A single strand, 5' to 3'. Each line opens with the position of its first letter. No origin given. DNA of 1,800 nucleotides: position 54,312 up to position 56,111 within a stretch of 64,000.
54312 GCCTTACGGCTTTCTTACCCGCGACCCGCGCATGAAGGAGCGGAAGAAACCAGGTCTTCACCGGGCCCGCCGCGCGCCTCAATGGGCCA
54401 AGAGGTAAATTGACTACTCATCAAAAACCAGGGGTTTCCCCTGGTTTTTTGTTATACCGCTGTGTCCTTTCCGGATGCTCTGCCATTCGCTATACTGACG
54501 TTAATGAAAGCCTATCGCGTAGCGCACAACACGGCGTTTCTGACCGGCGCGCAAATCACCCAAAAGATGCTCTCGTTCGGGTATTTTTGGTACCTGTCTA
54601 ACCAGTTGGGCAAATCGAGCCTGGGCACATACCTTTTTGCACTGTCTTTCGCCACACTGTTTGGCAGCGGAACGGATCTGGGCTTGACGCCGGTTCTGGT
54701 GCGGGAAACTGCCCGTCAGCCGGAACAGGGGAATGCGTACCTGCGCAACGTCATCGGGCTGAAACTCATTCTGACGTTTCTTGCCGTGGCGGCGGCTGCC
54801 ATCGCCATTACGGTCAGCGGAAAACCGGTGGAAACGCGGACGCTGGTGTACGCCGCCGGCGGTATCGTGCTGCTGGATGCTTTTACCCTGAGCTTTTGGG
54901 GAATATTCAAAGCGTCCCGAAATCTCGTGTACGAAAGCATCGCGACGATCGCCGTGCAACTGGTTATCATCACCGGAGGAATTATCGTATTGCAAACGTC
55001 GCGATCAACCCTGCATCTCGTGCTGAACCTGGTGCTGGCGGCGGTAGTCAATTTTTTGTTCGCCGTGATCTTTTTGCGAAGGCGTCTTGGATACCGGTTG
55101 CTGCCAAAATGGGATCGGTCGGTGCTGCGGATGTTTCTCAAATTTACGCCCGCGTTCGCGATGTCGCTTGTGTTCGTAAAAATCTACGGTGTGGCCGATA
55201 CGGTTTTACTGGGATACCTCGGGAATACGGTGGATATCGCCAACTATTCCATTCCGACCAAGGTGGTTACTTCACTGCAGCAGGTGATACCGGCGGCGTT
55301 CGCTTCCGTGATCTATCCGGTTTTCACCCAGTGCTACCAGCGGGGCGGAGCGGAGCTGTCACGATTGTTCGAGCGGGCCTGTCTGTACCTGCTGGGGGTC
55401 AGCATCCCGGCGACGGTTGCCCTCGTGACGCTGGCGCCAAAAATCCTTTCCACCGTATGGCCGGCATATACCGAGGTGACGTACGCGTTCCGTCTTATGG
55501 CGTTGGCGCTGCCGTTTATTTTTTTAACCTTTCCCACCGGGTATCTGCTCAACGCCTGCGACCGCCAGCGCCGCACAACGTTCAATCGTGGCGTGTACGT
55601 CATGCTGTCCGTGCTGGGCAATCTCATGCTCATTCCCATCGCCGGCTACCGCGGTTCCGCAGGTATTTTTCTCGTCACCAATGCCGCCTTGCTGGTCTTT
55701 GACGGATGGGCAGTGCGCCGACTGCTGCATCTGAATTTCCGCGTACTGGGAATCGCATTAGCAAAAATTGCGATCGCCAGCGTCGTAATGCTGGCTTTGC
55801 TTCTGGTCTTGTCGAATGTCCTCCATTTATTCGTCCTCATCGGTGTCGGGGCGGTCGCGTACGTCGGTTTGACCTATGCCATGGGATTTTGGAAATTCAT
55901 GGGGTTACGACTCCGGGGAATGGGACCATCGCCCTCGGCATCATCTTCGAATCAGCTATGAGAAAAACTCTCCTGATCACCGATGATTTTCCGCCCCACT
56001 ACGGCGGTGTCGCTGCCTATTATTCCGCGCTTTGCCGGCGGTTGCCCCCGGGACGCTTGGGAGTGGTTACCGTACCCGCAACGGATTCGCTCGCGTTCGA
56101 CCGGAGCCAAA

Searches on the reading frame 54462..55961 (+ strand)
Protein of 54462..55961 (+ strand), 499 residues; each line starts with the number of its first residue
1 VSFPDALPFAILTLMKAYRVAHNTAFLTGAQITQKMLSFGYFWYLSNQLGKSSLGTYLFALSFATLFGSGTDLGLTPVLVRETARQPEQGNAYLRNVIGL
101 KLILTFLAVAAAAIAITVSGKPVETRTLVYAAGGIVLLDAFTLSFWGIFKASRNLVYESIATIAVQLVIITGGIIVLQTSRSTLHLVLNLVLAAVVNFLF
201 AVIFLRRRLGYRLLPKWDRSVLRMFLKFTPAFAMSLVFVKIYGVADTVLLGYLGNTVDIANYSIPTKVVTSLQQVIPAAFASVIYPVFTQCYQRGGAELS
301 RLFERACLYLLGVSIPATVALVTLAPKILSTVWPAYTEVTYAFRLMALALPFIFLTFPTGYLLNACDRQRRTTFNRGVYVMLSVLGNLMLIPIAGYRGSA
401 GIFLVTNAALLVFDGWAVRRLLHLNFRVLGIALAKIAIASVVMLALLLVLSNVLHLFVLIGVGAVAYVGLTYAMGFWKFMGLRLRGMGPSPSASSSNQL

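Call 67: search_protein_families(library=pfam, proteins=[window:54462-55961:+], max_evalue=0.00001)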
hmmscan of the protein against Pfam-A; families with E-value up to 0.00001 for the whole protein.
window:54462-55961:+ (499 aa): 2 families
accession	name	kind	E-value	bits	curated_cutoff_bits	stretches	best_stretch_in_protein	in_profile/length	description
PF01943.22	Polysacc_synt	-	1.4e-28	100.5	28.2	1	21-290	2-272/274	Polysaccharide biosynthesis protein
PF13440.11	Polysacc_synt_3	-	3.5e-13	49.9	23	1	49-332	6-283/293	Polysaccharide biosynthesis protein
